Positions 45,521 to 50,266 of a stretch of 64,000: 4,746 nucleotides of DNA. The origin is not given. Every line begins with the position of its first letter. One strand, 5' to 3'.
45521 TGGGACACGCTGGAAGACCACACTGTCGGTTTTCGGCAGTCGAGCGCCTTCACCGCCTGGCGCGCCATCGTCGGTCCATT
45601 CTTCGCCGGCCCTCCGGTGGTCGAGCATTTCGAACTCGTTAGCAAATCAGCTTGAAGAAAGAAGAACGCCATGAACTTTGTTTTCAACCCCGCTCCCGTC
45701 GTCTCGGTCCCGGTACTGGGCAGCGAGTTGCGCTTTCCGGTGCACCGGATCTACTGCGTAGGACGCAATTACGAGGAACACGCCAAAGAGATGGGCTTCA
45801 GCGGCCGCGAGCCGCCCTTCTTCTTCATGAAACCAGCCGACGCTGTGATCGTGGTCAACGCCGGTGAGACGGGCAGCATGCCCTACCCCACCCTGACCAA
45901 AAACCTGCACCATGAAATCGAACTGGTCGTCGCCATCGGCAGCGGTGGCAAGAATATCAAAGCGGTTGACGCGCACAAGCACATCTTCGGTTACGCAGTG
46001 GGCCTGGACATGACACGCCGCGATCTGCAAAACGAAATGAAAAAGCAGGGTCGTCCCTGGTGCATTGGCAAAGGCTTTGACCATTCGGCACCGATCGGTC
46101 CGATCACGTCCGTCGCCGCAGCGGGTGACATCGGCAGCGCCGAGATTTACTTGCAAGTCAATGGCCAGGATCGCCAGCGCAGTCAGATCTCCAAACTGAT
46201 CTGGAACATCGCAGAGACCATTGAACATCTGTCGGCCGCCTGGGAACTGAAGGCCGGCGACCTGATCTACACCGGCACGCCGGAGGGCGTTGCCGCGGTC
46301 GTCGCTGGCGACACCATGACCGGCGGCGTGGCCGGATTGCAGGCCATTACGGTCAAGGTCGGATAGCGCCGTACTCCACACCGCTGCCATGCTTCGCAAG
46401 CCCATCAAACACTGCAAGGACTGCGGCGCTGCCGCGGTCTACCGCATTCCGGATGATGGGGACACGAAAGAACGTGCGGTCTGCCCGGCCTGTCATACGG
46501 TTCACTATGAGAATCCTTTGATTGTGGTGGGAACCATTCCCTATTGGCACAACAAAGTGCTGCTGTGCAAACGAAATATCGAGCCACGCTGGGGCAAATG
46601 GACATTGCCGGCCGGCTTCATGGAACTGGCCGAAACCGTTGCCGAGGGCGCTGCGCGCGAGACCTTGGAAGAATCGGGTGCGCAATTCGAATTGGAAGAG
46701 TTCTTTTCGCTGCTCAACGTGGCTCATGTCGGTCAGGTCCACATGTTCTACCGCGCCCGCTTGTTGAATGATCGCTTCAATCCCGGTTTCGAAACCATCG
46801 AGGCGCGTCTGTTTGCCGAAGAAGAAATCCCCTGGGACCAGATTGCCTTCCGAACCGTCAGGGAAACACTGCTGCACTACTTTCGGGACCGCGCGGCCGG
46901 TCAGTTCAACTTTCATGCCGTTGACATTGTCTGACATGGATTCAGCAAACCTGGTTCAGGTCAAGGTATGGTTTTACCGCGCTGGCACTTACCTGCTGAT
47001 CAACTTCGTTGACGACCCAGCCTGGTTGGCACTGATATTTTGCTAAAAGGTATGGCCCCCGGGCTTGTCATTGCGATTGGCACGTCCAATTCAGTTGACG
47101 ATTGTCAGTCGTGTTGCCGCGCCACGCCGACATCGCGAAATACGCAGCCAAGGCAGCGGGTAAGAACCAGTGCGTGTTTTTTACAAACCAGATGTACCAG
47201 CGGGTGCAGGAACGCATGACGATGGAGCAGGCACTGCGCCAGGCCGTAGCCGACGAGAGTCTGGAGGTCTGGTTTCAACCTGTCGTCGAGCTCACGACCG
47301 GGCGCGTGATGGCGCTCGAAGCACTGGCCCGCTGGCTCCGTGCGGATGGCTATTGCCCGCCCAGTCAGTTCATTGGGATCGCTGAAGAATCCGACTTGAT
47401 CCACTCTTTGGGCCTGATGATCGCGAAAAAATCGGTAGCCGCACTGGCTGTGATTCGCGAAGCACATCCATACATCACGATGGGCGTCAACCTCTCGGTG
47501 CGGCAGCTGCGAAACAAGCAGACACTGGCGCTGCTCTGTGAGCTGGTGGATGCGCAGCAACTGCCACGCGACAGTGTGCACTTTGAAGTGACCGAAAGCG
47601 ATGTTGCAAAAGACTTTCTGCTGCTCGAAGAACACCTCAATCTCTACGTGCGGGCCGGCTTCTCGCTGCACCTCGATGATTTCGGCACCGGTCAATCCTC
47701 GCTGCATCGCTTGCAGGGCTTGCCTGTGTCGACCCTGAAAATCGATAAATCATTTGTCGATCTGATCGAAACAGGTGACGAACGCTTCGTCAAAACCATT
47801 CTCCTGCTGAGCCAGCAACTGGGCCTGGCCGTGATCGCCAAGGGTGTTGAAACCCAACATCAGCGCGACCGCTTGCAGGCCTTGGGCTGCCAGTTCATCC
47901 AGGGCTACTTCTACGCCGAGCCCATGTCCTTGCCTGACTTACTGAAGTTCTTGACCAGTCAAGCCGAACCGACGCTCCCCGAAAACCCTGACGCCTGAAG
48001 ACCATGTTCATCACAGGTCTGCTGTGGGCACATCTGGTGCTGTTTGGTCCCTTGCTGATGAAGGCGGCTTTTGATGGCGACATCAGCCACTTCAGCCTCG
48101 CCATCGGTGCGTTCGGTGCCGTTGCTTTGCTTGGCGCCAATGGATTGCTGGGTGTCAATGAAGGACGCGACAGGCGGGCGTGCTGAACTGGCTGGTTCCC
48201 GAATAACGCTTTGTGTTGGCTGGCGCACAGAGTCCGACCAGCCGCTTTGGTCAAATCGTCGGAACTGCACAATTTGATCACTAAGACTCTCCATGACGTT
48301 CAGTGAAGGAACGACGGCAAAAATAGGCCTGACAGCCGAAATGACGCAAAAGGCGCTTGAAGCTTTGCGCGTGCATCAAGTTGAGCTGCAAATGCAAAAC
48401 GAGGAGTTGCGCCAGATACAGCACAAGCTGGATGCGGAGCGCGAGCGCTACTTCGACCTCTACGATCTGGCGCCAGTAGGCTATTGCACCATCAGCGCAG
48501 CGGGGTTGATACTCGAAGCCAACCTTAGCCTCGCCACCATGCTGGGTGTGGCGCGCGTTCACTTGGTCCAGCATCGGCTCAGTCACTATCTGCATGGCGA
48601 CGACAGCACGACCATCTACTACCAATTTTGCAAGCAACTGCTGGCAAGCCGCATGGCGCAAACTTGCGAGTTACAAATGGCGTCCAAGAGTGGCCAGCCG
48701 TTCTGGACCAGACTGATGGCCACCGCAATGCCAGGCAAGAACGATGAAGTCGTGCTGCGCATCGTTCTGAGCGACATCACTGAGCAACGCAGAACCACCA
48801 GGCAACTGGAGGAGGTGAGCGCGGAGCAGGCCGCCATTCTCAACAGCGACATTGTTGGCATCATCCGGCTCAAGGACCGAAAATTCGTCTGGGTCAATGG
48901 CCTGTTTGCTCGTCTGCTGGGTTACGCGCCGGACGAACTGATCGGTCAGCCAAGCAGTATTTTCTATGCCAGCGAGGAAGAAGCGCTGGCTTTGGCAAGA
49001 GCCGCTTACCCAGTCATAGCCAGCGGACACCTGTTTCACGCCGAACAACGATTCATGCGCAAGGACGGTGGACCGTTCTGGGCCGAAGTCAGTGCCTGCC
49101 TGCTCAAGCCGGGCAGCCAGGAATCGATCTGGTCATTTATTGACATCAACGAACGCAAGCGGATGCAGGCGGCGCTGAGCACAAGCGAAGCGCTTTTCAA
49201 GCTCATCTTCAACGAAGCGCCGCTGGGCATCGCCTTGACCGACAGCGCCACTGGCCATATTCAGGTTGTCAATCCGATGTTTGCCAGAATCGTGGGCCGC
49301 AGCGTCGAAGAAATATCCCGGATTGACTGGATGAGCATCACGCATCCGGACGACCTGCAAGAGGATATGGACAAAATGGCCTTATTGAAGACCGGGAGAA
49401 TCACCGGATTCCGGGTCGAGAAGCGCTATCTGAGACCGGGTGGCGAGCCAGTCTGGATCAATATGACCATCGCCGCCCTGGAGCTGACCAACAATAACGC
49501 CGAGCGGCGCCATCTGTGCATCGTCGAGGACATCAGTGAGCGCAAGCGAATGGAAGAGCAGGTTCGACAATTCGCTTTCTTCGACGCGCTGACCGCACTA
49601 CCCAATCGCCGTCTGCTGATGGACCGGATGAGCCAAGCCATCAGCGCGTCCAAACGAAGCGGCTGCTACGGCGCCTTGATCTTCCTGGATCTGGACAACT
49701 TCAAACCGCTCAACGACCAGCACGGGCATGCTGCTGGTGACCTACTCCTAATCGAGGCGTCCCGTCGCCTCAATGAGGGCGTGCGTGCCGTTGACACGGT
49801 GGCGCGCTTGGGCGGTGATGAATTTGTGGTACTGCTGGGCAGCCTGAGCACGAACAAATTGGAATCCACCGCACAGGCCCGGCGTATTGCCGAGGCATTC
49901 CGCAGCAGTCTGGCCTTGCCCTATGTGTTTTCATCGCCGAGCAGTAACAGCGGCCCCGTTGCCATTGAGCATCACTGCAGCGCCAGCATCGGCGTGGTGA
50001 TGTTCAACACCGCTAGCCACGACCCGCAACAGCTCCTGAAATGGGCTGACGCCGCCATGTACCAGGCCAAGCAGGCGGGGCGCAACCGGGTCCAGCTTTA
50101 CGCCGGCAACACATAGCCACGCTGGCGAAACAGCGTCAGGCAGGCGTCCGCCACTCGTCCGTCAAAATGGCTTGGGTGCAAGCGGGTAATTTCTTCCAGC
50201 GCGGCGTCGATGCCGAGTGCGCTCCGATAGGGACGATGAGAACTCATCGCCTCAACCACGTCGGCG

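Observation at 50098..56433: KaiBC timer operon wired to c-di-GMP: MshEN-ATPase - kaiC - kaiB - HD-GYP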

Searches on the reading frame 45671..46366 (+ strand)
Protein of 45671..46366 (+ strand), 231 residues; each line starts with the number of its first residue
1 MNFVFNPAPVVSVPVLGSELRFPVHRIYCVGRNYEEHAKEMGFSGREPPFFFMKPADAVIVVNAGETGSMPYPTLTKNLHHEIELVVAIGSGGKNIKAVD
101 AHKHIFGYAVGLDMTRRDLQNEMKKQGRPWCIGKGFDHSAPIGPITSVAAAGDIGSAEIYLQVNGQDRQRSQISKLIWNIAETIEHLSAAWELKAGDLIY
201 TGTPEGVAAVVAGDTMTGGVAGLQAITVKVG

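Call 12: search_protein_families(library=pfam, proteins=[window:45671-46366:+], max_evalue=0.0001)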
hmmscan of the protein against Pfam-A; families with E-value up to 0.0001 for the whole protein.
window:45671-46366:+ (231 aa): 1 family
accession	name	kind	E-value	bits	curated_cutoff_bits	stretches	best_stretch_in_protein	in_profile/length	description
PF01557.24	FAA_hydrolase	-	3.6e-53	180.8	23.9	1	27-230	2-213/214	Fumarylacetoacetate (FAA) hydrolase C-terminal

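Call 66: list_cluster_members(proteins=[window:45671-46366:+, window:46389-46934:+, window:56672-57739:+, window:61490-63199:+, window:41260-42921:-, window:37034-38311:+, window:34535-35596:+, window:30749-33142:+])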
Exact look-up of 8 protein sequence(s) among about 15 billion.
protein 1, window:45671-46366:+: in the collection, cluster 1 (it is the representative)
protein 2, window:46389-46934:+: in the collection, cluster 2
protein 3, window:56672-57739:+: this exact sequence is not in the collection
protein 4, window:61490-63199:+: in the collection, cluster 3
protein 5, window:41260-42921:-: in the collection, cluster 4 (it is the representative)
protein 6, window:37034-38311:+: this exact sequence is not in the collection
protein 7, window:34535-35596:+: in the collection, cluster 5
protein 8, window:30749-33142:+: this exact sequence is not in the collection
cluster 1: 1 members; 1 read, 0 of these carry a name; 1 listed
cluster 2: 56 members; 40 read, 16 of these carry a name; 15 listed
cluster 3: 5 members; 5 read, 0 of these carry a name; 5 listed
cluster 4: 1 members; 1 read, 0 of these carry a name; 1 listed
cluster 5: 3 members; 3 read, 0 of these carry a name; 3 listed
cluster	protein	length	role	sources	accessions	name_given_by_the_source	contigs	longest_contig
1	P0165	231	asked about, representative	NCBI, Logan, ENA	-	-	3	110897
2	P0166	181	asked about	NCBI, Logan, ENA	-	-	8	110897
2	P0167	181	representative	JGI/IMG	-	ADP-ribose pyrophosphatase YjhB (NUDIX family)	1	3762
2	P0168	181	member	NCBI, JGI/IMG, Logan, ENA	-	ADP-ribose pyrophosphatase YjhB (NUDIX family)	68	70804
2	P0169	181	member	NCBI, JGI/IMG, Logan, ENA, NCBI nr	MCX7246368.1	MAG: NUDIX hydrolase [Burkholderiales bacterium] | NUDIX hydrolase [Burkholderiales bacterium]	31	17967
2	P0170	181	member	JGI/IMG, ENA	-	ADP-ribose pyrophosphatase YjhB (NUDIX family)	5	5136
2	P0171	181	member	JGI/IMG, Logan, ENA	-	ADP-ribose pyrophosphatase YjhB (NUDIX family)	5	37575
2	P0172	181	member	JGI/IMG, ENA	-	ADP-ribose pyrophosphatase YjhB (NUDIX family)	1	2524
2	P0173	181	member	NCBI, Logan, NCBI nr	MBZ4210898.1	MAG: NUDIX hydrolase [Rhodoferax sp.] | NUDIX hydrolase [Rhodoferax sp.]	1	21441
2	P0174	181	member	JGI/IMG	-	ADP-ribose pyrophosphatase YjhB (NUDIX family)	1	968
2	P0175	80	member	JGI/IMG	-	hypothetical protein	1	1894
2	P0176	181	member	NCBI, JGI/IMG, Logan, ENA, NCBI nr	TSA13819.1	MAG: NUDIX hydrolase [Comamonadaceae bacterium]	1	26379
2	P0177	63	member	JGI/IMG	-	hypothetical protein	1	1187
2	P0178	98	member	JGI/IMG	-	ADP-ribose pyrophosphatase YjhB (NUDIX family)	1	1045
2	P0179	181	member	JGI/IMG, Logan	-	ADP-ribose pyrophosphatase YjhB (NUDIX family)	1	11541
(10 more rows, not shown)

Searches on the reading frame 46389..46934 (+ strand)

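Call 12: search_protein_families(library=pfam, proteins=[window:46389-46934:+], max_evalue=0.0001)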
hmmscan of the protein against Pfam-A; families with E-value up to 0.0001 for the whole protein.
window:46389-46934:+ (181 aa): 2 families
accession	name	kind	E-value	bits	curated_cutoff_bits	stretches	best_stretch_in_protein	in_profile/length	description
PF14803.11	Zn_ribbon_Nudix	-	1.5e-12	47.6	25.6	1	7-41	1-34/34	Nudix N-terminal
PF00293.34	NUDIX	-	8e-12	45.8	21.1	1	55-147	14-118/134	NUDIX domain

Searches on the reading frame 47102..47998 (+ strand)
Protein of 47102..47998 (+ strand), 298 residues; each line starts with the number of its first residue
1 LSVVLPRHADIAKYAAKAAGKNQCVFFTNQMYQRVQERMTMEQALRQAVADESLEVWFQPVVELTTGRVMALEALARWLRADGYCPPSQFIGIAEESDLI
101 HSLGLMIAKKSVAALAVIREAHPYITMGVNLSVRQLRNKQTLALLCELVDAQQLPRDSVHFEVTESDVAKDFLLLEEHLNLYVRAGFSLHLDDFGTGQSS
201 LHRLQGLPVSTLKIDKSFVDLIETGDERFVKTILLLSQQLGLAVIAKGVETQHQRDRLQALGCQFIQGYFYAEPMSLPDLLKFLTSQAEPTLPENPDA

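Call 12: search_protein_families(library=pfam, proteins=[window:47102-47998:+], max_evalue=0.0001)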
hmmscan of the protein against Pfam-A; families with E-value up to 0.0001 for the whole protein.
window:47102-47998:+ (298 aa): 1 family
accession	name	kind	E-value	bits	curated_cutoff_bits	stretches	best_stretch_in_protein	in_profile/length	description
PF00563.25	EAL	-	1.7e-58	198.2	31.3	1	43-274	2-236/236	EAL domain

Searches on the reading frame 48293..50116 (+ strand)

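Call 12: search_protein_families(library=pfam, proteins=[window:48293-50116:+], max_evalue=0.0001)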
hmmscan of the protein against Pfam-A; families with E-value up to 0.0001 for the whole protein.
window:48293-50116:+ (607 aa): 6 families
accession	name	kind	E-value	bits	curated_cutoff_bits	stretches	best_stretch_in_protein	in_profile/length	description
PF00990.26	GGDEF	-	3.7e-40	137.8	23.8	1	428-599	1-161/161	Diguanylate cyclase, GGDEF domain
PF13426.13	PAS_9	-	1.9e-34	118.5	27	3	312-416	3-103/103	PAS domain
PF00989.32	PAS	-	2.3e-25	89.2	22.6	2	181-276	5-101/113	PAS fold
PF08447.18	PAS_3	-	1.9e-24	86.2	25.6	2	326-402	4-80/89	PAS fold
PF13188.13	PAS_8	-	5.9e-15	55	21.8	0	301-349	2-49/65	PAS domain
PF08448.16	PAS_4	-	4.2e-13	49.9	23.1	0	194-290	13-110/110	PAS fold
